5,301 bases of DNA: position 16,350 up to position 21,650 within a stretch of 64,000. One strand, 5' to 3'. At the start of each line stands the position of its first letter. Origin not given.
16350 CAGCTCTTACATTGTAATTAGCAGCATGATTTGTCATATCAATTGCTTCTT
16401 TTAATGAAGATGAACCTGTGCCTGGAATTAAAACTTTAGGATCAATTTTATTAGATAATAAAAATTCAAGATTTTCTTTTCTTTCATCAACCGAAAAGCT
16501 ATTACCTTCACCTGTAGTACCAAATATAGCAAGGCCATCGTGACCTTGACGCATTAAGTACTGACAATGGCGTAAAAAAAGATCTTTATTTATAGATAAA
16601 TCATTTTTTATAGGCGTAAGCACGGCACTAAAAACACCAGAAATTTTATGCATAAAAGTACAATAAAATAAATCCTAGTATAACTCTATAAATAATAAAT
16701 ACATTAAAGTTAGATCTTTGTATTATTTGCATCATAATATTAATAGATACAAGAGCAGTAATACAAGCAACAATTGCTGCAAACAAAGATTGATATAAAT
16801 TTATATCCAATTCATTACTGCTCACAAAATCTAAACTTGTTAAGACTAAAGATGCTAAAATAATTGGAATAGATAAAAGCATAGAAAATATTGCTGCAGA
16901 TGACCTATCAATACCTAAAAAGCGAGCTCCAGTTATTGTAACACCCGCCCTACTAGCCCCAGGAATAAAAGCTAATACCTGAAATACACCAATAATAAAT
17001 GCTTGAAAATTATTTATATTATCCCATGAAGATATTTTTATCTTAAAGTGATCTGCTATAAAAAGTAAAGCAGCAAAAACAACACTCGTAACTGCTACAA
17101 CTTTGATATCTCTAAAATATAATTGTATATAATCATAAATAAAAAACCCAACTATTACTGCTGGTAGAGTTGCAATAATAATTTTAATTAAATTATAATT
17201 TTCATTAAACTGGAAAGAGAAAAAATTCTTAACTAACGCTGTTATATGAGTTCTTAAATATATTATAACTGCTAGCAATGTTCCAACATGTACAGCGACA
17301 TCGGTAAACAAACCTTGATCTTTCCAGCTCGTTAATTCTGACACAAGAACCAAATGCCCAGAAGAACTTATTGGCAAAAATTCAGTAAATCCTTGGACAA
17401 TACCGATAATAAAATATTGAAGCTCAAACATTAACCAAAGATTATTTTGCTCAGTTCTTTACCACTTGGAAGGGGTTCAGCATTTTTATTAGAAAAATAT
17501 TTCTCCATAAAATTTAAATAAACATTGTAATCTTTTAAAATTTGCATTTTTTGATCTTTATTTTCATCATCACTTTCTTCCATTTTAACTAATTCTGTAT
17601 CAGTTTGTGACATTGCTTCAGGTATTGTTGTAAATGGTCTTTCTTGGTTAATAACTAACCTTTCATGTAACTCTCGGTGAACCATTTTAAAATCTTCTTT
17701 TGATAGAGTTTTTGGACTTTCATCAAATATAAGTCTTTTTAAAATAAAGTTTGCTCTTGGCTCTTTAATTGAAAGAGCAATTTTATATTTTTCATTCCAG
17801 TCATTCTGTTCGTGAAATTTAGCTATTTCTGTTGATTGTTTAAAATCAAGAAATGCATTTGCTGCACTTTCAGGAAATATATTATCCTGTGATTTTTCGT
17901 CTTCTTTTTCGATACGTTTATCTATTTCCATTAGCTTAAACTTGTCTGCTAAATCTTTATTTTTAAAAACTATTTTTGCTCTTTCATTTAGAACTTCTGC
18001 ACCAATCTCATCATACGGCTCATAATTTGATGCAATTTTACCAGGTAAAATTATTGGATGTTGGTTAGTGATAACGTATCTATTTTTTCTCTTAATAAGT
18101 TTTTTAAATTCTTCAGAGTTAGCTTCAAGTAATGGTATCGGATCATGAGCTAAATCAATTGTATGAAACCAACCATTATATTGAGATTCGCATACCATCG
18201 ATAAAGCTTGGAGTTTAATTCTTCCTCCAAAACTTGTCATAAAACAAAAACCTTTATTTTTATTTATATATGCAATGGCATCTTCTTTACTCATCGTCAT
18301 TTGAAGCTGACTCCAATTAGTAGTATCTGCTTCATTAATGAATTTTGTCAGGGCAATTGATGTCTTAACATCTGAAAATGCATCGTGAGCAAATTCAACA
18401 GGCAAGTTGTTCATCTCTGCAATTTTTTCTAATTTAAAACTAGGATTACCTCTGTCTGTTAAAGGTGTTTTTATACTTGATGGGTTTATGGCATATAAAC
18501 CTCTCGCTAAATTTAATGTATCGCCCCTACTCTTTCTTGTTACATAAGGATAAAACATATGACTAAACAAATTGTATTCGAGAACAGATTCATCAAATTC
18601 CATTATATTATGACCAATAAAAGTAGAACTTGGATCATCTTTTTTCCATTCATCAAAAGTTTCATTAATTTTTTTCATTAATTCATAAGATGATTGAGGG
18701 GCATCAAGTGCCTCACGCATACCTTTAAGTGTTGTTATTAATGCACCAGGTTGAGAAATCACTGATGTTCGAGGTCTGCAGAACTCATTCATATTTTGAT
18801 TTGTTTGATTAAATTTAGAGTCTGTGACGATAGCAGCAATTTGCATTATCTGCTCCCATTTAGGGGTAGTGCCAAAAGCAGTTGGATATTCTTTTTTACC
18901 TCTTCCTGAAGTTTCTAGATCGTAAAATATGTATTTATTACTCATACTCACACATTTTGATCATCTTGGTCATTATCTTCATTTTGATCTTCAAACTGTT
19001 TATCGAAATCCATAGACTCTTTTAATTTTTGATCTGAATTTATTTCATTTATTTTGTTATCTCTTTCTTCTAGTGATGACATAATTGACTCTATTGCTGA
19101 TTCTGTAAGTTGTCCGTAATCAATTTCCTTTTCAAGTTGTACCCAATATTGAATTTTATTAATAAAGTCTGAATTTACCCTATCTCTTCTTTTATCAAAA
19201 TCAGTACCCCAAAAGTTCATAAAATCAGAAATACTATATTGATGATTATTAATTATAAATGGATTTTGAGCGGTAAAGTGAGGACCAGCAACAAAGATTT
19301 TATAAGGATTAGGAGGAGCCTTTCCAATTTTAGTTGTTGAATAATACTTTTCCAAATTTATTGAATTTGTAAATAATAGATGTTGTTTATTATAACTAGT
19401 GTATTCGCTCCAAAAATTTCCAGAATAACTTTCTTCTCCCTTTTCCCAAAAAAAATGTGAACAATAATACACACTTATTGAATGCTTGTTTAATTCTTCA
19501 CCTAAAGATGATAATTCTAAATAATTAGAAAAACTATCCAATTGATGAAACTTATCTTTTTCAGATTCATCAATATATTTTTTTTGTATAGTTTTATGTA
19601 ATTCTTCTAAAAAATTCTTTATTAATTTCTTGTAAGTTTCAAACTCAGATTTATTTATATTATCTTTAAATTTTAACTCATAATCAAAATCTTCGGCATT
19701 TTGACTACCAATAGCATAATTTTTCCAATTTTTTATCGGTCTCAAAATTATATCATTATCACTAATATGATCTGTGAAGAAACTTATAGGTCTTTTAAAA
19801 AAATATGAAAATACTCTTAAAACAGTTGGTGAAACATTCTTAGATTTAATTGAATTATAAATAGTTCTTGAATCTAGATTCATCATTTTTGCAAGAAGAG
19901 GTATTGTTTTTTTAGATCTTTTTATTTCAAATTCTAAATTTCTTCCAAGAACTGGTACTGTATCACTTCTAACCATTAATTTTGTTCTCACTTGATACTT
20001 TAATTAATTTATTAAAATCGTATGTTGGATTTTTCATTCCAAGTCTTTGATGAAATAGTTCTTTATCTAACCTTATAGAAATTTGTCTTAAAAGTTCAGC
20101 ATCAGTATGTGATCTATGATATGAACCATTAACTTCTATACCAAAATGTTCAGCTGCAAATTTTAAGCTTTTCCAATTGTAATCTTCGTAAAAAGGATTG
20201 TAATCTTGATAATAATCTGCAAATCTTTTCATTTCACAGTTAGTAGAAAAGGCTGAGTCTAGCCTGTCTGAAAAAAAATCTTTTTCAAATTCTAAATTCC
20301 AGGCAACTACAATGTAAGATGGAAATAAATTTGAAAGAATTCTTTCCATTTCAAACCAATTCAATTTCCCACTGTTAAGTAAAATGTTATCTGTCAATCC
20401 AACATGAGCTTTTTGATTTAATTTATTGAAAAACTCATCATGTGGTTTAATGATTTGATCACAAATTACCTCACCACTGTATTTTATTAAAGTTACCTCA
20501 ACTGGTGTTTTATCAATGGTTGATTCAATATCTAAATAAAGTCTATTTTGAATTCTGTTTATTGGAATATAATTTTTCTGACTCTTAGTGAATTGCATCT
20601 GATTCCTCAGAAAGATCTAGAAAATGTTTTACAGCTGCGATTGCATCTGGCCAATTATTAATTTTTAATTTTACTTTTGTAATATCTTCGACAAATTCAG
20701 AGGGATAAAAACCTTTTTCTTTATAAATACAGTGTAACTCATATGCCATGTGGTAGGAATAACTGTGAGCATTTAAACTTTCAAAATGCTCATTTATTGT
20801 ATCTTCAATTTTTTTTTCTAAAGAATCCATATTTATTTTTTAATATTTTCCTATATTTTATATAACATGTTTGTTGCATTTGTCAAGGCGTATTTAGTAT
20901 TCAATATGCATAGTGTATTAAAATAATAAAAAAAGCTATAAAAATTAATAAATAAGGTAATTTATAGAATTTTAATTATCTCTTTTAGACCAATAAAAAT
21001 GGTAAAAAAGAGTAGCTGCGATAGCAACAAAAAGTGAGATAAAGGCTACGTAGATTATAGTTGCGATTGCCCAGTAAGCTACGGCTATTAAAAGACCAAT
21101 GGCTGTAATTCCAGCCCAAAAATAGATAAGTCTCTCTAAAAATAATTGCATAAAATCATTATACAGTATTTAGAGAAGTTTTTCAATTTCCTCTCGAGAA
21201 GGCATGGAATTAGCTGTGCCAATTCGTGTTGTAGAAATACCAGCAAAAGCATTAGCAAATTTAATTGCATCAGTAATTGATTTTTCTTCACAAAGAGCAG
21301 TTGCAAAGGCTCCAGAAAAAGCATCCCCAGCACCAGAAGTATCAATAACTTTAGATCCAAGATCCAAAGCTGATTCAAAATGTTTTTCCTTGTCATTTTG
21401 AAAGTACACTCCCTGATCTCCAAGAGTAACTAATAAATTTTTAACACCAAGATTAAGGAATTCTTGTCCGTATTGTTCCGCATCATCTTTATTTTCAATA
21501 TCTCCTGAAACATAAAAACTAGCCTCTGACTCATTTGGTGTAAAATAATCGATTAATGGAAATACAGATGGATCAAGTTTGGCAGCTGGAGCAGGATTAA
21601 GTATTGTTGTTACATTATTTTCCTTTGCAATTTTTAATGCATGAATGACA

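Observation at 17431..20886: Promoter-driven four-gene cassette with two DEDDh exonucleases flanking an HTH/unknown-domain protein: candidate undescribed nucleic-acid-processing or defence module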

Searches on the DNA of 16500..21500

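Call 75: search_rna_families(source=window, start=16500, end=21500, threshold=evalue, max_evalue=1)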
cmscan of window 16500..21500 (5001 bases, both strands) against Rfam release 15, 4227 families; matches with E-value up to 1: 1.
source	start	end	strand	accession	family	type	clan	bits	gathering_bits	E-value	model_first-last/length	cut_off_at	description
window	21123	21186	-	RF03996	mir-3012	Gene; miRNA;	-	23.1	90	0.73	1-68/68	no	mir-3012 microRNA precursor family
